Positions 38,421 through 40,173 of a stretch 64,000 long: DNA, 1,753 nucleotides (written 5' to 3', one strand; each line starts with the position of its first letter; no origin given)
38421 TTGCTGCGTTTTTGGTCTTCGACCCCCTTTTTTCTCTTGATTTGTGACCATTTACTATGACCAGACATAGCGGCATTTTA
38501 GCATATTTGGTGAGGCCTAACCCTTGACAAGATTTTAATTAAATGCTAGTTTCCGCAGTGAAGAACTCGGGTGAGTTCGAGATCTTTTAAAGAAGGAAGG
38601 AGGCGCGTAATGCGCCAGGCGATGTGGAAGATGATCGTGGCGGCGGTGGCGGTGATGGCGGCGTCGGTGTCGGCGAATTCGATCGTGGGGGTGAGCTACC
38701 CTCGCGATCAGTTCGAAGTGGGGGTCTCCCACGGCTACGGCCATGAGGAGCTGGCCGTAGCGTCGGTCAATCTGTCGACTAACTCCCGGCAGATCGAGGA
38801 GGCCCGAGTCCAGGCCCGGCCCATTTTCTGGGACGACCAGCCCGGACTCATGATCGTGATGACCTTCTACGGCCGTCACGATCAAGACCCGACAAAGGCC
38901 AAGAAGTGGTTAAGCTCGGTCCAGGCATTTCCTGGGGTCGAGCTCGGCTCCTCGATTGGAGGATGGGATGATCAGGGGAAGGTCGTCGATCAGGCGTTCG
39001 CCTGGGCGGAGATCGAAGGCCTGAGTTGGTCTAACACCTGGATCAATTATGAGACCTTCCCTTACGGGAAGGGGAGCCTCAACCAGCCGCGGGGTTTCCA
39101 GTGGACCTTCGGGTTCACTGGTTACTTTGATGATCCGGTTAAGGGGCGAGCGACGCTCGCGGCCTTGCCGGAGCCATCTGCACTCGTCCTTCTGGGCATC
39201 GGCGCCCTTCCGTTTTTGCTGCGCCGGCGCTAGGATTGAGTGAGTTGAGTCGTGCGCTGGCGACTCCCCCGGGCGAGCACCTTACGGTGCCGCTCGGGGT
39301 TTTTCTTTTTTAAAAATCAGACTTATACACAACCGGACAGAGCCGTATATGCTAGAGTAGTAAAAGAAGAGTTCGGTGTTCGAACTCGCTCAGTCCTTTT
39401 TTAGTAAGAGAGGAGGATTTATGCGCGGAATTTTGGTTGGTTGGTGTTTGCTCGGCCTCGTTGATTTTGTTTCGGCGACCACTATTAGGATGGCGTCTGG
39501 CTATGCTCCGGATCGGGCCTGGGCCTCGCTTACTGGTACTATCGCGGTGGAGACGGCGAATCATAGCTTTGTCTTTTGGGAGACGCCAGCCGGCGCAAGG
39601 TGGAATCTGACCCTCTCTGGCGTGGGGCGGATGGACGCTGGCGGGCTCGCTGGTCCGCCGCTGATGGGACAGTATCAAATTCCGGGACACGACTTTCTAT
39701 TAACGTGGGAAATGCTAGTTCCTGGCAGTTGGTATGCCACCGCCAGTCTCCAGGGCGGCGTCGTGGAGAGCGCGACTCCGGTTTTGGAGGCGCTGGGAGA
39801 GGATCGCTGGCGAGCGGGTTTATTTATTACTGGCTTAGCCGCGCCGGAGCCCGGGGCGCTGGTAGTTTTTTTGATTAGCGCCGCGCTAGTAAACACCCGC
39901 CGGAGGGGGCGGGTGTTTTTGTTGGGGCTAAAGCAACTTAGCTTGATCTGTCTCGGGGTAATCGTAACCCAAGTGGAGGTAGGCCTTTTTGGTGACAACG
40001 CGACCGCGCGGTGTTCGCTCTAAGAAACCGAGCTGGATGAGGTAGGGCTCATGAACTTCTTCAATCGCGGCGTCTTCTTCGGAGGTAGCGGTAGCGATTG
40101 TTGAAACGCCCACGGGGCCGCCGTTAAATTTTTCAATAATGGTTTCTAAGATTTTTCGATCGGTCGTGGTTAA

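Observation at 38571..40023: GC-rich pair of PEP-CTERM-tagged secreted proteins inserted between yebC-ruvC and ruvB, with no exosortase nearby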

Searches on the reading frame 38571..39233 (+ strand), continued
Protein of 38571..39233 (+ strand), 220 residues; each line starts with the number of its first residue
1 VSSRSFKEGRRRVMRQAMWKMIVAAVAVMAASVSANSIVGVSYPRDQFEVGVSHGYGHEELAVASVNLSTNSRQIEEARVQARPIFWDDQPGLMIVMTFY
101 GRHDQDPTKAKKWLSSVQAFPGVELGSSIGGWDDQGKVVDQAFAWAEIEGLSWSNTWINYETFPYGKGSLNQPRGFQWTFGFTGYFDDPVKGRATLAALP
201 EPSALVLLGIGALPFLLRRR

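Call 67: find_encoding_contigs(protein=P0022, flank=10000, max_places=3)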
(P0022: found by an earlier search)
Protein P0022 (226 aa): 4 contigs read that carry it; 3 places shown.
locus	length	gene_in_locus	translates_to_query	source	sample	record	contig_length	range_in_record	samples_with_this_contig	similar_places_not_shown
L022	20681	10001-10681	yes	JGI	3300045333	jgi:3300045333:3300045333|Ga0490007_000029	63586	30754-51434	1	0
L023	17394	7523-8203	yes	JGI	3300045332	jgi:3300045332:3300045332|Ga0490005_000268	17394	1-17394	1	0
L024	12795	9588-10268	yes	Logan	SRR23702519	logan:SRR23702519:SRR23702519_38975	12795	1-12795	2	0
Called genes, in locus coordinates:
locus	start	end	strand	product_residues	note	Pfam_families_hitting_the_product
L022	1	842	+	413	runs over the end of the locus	-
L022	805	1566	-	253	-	PF02096:60KD_IMP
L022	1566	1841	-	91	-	PF00825:Ribonuclease_P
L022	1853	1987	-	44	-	PF00468:Ribosomal_L34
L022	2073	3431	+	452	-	PF11638:DnaA_N, PF00308:Bac_DnaA, PF01695:IstB_IS21, PF00004:AAA (weak), PF08299:Bac_DnaA_C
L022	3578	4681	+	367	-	PF00712:DNA_pol3_beta, PF02767:DNA_pol3_beta_2, PF02768:DNA_pol3_beta_3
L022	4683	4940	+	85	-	-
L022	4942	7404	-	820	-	PF00912:Transgly, PF00905:Transpeptidase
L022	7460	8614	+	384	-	PF00579:tRNA-synt_1b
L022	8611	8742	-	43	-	-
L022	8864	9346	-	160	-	PF02075:RuvC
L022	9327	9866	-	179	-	PF20772:TACO1_YebC_N, PF01709:Transcrip_reg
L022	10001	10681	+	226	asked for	-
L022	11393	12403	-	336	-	PF05496:RuvB_N, PF06068:TIP49 (faint), PF00004:AAA, PF00910:RNA_helicase (faint), PF07728:AAA_5 (weak), PF17864:AAA_lid_4, PF05491:WHD_RuvB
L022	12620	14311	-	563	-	PF05157:MshEN (weak), PF00437:T2SSE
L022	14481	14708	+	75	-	-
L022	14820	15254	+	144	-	PF02367:TsaE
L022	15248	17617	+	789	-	PF02739:5_3_exonuc_N, PF01367:5_3_exonuc, PF00476:DNA_pol_A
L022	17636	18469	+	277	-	PF12705:PDDEXK_1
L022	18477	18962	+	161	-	PF02308:MgtC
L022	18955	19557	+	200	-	PF03167:UDG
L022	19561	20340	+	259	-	PF03372:Exo_endo_phos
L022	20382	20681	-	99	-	-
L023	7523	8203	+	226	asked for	-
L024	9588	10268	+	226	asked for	-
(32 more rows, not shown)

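Call 68: find_encoding_contigs(protein=P0017, flank=10000, max_places=3)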
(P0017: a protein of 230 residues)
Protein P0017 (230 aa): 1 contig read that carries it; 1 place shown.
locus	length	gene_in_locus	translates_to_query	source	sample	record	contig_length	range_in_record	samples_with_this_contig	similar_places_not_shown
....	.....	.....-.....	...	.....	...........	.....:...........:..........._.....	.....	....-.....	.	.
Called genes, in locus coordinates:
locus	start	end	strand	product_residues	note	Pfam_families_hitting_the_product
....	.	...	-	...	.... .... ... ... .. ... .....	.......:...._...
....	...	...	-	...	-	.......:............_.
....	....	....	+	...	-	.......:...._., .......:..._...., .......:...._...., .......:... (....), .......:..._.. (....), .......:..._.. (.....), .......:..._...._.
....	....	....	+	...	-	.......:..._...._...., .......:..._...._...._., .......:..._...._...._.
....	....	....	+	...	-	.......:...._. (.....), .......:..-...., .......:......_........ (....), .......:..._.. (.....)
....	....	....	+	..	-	-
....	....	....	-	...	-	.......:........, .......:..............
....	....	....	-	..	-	-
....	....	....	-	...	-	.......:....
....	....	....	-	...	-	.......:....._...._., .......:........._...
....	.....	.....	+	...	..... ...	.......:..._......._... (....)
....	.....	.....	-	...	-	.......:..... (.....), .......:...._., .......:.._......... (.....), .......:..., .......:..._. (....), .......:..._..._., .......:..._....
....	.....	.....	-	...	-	?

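Call 76: search_protein_families(library=ncbifam, proteins=[P0006, P0008, P0022, P0011, P0017, P0018, P0019, L022:10813-11568:+], max_evalue=0.1)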
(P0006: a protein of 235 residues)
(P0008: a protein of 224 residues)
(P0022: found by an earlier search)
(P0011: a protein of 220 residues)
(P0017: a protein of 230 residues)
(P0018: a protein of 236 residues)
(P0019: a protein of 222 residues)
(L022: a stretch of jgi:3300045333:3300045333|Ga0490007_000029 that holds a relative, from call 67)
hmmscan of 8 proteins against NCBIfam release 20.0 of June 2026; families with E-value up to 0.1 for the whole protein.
P0006 (235 aa): 3 families
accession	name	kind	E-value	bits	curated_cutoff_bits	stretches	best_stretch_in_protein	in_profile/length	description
TIGR02595.1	PEP_CTERM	domain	2e-05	25.1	16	1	209-232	1-24/24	PEP-CTERM sorting domain-containing protein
NF033554.9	floc_PepA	equivalog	0.012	15.4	80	1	203-232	231-260/261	flocculation-associated PEP-CTERM protein PepA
NF008169.0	PRK10917.2-3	equivalog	0.07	11.7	555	0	5-57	502-554/610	ATP-dependent DNA helicase RecG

P0008 (224 aa): 4 families
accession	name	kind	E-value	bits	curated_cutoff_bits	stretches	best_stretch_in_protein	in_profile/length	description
NF033554.9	floc_PepA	equivalog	4.5e-06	26.7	80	1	109-218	160-259/261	flocculation-associated PEP-CTERM protein PepA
TIGR02595.1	PEP_CTERM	domain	0.01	16.6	16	1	193-218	1-23/24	PEP-CTERM sorting domain-containing protein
NF038129.1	PEP_NF038129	equivalog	0.026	14.3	65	1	189-217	167-194/194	NF038129 family PEP-CTERM protein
NF038120.1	PEP_CTERM_QFxxD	subfamily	0.031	14.2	80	1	190-217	190-215/215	NF038120 family PEP-CTERM protein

P0022 (226 aa): 9 families
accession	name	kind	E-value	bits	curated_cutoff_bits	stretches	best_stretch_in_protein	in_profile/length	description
TIGR02595.1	PEP_CTERM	domain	0.0021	18.8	16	1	201-223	1-23/24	PEP-CTERM sorting domain-containing protein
NF038129.1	PEP_NF038129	equivalog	0.0025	17.7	65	1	197-223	167-193/194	NF038129 family PEP-CTERM protein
NF038126.1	PEP_CTERM_FxDxF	subfamily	0.0049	17.1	50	1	181-222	119-163/165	FxDxF family PEP-CTERM protein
NF033554.9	floc_PepA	equivalog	0.0094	15.8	80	1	189-223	226-260/261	flocculation-associated PEP-CTERM protein PepA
NF038120.1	PEP_CTERM_QFxxD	subfamily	0.014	15.2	80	1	199-223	191-215/215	NF038120 family PEP-CTERM protein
NF041927.1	Xrt_dep_XDP1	equivalog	0.028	14.4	125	1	198-223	216-242/242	exosortase-dependent surface protein XDP1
NF033947.0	PEP-cistern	hypoth_equivalog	0.059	13.1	60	0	187-223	163-195/195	cistern family PEP-CTERM protein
NF038119.1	PEP_CTERM_MHFG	equivalog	0.066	13.5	100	0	194-223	229-258/260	MHFG family PEP-CTERM protein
TIGR03901.2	MYXO-CTERM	domain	0.098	13.1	20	0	204-223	16-34/34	MYXO-CTERM sorting domain-containing protein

P0011 (220 aa): 5 families
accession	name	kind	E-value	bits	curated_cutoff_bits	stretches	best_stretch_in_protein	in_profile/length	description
NF033554.9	floc_PepA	equivalog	7.7e-05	22.6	80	0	4-105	4-88/261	flocculation-associated PEP-CTERM protein PepA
NF041927.1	Xrt_dep_XDP1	equivalog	0.0011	19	125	0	198-220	218-242/242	exosortase-dependent surface protein XDP1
NF006433.0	PRK08719.1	subfamily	0.011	15.6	170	0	37-56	72-91/147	ribonuclease H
TIGR02595.1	PEP_CTERM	domain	0.017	15.9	16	1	199-220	1-22/24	PEP-CTERM sorting domain-containing protein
NF038120.1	PEP_CTERM_QFxxD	subfamily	0.025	14.5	80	1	187-220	185-214/215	NF038120 family PEP-CTERM protein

P0017 (230 aa): 11 families
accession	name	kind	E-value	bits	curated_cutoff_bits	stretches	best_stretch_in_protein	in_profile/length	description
TIGR02595.1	PEP_CTERM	domain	0.0001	22.9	16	1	209-229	1-21/24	PEP-CTERM sorting domain-containing protein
NF033554.9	floc_PepA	equivalog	0.00013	21.9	80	1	193-229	221-260/261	flocculation-associated PEP-CTERM protein PepA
NF038130.1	PEP_NF038130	equivalog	0.00015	21.5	60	1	189-228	244-283/283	NF038130 family PEP-CTERM protein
NF041538.1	PEP_EDSA_1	subfamily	0.0037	17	100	1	185-229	266-307/307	EDSAP-1 family PEP-CTERM protein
NF038118.1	PEP_CTERM_CCXG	equivalog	0.0066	16.1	90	1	188-229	156-196/199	CCXG family PEP-CTERM protein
NF038125.1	PEP_CTERM_THxN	subfamily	0.0082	15.7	85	1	208-229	222-245/246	THxN family PEP-CTERM protein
NF038129.1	PEP_NF038129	equivalog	0.014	15.2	65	1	202-229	164-193/194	NF038129 family PEP-CTERM protein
NF041927.1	Xrt_dep_XDP1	equivalog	0.016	15.2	125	1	207-229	217-241/242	exosortase-dependent surface protein XDP1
TIGR03901.2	MYXO-CTERM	domain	0.023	15.1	20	1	210-229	14-33/34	MYXO-CTERM sorting domain-containing protein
NF038120.1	PEP_CTERM_QFxxD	subfamily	0.023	14.6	80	1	206-229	190-213/215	NF038120 family PEP-CTERM protein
NF038126.1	PEP_CTERM_FxDxF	subfamily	0.068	13.4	50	0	202-221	135-154/165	FxDxF family PEP-CTERM protein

P0018 (236 aa): 1 family
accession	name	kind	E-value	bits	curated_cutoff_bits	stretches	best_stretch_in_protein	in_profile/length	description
NF033554.9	floc_PepA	equivalog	0.016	15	80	0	195-235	220-260/261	flocculation-associated PEP-CTERM protein PepA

P0019 (222 aa): 5 families
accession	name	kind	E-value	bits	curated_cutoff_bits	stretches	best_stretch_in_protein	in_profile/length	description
TIGR02595.1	PEP_CTERM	domain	0.00035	21.2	16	1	199-221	1-23/24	PEP-CTERM sorting domain-containing protein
NF038120.1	PEP_CTERM_QFxxD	subfamily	0.008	16.1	80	1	197-221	191-215/215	NF038120 family PEP-CTERM protein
NF033554.9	floc_PepA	equivalog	0.0089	15.9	80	1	194-221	232-259/261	flocculation-associated PEP-CTERM protein PepA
NF038129.1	PEP_NF038129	equivalog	0.022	14.6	65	1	196-220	168-194/194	NF038129 family PEP-CTERM protein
TIGR03901.2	MYXO-CTERM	domain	0.074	13.4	20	1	200-221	10-34/34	MYXO-CTERM sorting domain-containing protein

L022:10813-11568:+ (252 aa): 0 families

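Call 89: search_protein_families(library=pfam, proteins=[P0007, P0010, P0012, P0013, P0014, P0016], max_evalue=0.001)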
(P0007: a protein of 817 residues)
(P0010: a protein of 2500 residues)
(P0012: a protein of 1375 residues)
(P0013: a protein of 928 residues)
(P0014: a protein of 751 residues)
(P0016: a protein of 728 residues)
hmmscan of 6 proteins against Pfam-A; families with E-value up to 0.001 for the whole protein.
P0007 (817 aa): 4 families
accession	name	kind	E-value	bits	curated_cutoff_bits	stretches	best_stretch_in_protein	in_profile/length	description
PF18887.5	MBG_3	-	0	1053.2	25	11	248-319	1-72/72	MBG domain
PF02831.20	gpW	-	1.1e-16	60.9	22.5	0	371-403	2-34/66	gpW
PF17883.6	MBG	-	1.5e-14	54.7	23.3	0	751-800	2-64/97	MBG domain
PF04411.18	PDDEXK_7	-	2.8e-07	31.2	22.1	0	477-512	43-78/164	PD-(D/E)XK nuclease superfamily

P0010 (2500 aa): 4 families
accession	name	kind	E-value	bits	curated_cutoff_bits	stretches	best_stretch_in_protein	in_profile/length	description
PF07589.16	PEP-CTERM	-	5.7e-65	213.4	20.7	10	96-118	1-24/24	PEP-CTERM motif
PF13385.13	Laminin_G_3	-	6.6e-47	159.9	27.6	3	750-902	4-150/151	Concanavalin A-like lectin/glucanases superfamily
PF00754.31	F5_F8_type_C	-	5.8e-07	30.1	28.2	0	1859-1929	60-126/127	F5/8 type C domain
PF22633.2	F5_F8_type_C_2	-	4.9e-06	27.5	27.8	0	1810-1875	17-60/91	NedA-like, galactose-binding domain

P0012 (1375 aa): 2 families
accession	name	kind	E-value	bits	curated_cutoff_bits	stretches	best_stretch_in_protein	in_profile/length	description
PF07589.16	PEP-CTERM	-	2.1e-36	122.9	20.7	6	35-59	1-24/24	PEP-CTERM motif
PF13385.13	Laminin_G_3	-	7.1e-33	114.3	27.6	2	400-542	2-150/151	Concanavalin A-like lectin/glucanases superfamily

P0013 (928 aa): 2 families
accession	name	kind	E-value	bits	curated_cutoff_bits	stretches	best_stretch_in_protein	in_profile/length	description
PF07589.16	PEP-CTERM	-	5.8e-24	83.6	20.7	4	594-616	1-24/24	PEP-CTERM motif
PF13385.13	Laminin_G_3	-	4.9e-23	82.4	27.6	1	188-350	2-150/151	Concanavalin A-like lectin/glucanases superfamily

P0014 (751 aa): 1 family
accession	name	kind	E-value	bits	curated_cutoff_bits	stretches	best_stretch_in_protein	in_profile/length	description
PF07589.16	PEP-CTERM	-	2.1e-19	69.2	20.7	3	721-746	1-24/24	PEP-CTERM motif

P0016 (728 aa): 10 families
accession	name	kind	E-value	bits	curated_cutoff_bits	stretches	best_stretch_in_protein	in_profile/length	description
PF01436.27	NHL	-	2.6e-41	138.1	20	4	255-282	1-28/28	NHL repeat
PF08450.18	SGL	-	7.8e-23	81.8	26.3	0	256-291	184-219/246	SMP-30/Gluconolactonase/LRE-like region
PF07589.16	PEP-CTERM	-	6.3e-18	64.5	20.7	3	699-723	1-23/24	PEP-CTERM motif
PF24684.1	Vgb_lyase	-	2.5e-17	63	50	1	346-491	17-155/290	Virginiamycin B lyase family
PF13449.12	Phytase-like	-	1e-10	42.5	27.6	0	260-293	72-105/284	Esterase-like activity of phytase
PF07494.17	Reg_prop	-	8.8e-09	35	20.4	0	300-316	8-24/24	Two component regulator propeller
PF06739.17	SBBP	-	3.3e-08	33.8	20.5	0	298-313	14-29/38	Beta-propeller repeat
PF25021.1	TEN_NHL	-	2.1e-07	30.7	27.1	0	254-287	140-171/357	Teneurin NHL domain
PF22701.2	Mala_s_1-like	-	6.5e-07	29.7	27.5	0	435-498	93-153/195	Mal s 1 allergenic protein-like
PF17170.10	DUF5128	-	7.6e-05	22.5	22.9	0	394-470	54-132/321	6-bladed beta-propeller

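Call 95: search_solved_structures(query=A6, max_evalue=1)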
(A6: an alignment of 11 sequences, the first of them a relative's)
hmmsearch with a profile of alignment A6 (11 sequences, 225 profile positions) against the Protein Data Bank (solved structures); distinct sequences matched with E-value up to 1: 1.
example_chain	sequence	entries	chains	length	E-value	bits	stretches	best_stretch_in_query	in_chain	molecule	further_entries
8s6c_A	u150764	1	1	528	0.029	17.2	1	202-222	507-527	Lactoperoxidase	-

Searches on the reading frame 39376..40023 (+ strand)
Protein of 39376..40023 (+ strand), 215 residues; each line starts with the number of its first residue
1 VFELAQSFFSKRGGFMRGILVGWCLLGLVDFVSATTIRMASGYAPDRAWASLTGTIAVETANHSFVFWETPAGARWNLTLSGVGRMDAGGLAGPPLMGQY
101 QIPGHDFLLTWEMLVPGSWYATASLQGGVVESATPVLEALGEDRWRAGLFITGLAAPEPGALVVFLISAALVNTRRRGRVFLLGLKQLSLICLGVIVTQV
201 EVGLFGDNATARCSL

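Call 4: search_protein_families(library=ncbifam, proteins=[window:39376-40023:+, window:39421-40023:+], max_evalue=10)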
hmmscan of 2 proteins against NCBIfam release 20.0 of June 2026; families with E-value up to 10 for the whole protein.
window:39376-40023:+ (215 aa): 1 family
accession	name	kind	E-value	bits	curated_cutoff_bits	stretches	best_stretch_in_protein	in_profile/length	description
TIGR02595.1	PEP_CTERM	domain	0.0037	18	16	1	156-177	1-22/24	PEP-CTERM sorting domain-containing protein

window:39421-40023:+ (200 aa): 1 family
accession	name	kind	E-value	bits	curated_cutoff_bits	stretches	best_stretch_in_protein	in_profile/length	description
TIGR02595.1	PEP_CTERM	domain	0.0033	18.1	16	1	141-162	1-22/24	PEP-CTERM sorting domain-containing protein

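Call 5: search_protein_families(library=pfam, proteins=[window:39376-40023:+], max_evalue=10)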
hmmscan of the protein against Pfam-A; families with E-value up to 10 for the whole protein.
window:39376-40023:+ (215 aa): 1 family
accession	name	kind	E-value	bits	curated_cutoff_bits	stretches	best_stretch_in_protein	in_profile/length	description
PF07589.16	PEP-CTERM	-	0.83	10.3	20.7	1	155-177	1-24/24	PEP-CTERM motif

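Call 10: find_homologous_proteins(query=window:39421-40020:+, max_evalue=0.01)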
Query window:39421-40020:+ (200 aa): 2 proteins with E <= 0.01 among 942 candidates.
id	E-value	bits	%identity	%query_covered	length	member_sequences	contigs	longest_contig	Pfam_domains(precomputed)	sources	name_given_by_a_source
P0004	5.3e-127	440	100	100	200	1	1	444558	-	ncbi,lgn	-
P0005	5.2e-85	302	69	100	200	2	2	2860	-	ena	-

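Call 14: find_encoding_contigs(protein=P0005, flank=10000)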
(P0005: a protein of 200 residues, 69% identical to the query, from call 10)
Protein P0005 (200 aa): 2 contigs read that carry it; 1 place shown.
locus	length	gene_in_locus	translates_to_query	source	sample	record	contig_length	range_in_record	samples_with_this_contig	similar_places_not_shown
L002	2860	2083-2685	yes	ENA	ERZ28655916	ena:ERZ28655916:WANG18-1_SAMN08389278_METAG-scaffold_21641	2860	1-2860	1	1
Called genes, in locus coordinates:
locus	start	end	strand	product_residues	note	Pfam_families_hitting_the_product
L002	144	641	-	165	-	PF02075:RuvC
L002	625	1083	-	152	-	PF20772:TACO1_YebC_N, PF01709:Transcrip_reg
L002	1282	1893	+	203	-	-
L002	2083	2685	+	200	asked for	-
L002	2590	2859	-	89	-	?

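Call 37: search_protein_families(library=ncbifam, proteins=[P0005], max_evalue=1)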
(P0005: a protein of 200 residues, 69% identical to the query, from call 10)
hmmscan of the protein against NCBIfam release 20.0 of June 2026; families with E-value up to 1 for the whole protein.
P0005 (200 aa): 2 families
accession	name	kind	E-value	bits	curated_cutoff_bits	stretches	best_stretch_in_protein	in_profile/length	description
TIGR02595.1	PEP_CTERM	domain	0.00049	20.7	16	1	141-162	1-22/24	PEP-CTERM sorting domain-containing protein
TIGR03901.2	MYXO-CTERM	domain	0.012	16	20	1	140-164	12-34/34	MYXO-CTERM sorting domain-containing protein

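Call 42: predict_structure(alignment_id=A2)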
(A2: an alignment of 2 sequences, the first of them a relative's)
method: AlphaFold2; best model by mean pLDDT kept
length: 200 residues; sequences in the alignment: 2
mean_pLDDT: 33.9   pTM: 0.23
mean pLDDT of the five models: 33.9, 33.4, 32.1, 30.8, 29.8
residues with pLDDT >= 90: 0; 70-90: 0; 50-70: 1; < 50: 199
segments of 3 or more residues with pLDDT < 50: 1-168, 170-200
pLDDT, mean of each block of 10 residues (from residue 1): 37 33 27 24 28 30 27 29 42 40 33 26 33 29 38 43 48 45 36 31
secondary structure, 60 per line:
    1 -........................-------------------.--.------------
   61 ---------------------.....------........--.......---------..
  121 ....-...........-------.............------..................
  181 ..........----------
elements in order: H2-25 E82-86 E93-100 E103-109 H119-124 H126-136 H144-156 H163-190

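Call 76: search_protein_families(library=ncbifam, proteins=[P0022, L022:10813-11568:+], max_evalue=0.1)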
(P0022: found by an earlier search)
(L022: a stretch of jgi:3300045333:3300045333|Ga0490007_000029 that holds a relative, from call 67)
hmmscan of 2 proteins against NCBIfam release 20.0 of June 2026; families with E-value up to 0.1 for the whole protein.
P0022 (226 aa): 9 families
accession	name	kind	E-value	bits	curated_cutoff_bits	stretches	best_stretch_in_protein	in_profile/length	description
TIGR02595.1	PEP_CTERM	domain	0.0021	18.8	16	1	201-223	1-23/24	PEP-CTERM sorting domain-containing protein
NF038129.1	PEP_NF038129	equivalog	0.0025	17.7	65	1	197-223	167-193/194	NF038129 family PEP-CTERM protein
NF038126.1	PEP_CTERM_FxDxF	subfamily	0.0049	17.1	50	1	181-222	119-163/165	FxDxF family PEP-CTERM protein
NF033554.9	floc_PepA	equivalog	0.0094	15.8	80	1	189-223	226-260/261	flocculation-associated PEP-CTERM protein PepA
NF038120.1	PEP_CTERM_QFxxD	subfamily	0.014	15.2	80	1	199-223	191-215/215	NF038120 family PEP-CTERM protein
NF041927.1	Xrt_dep_XDP1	equivalog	0.028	14.4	125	1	198-223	216-242/242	exosortase-dependent surface protein XDP1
NF033947.0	PEP-cistern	hypoth_equivalog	0.059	13.1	60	0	187-223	163-195/195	cistern family PEP-CTERM protein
NF038119.1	PEP_CTERM_MHFG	equivalog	0.066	13.5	100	0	194-223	229-258/260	MHFG family PEP-CTERM protein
TIGR03901.2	MYXO-CTERM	domain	0.098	13.1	20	0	204-223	16-34/34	MYXO-CTERM sorting domain-containing protein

L022:10813-11568:+ (252 aa): 0 families

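Call 96: search_solved_structures(query=A7, max_evalue=1)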
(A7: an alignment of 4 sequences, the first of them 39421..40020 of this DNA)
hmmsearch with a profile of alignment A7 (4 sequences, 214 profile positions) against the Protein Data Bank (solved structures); distinct sequences matched with E-value up to 1: 0.
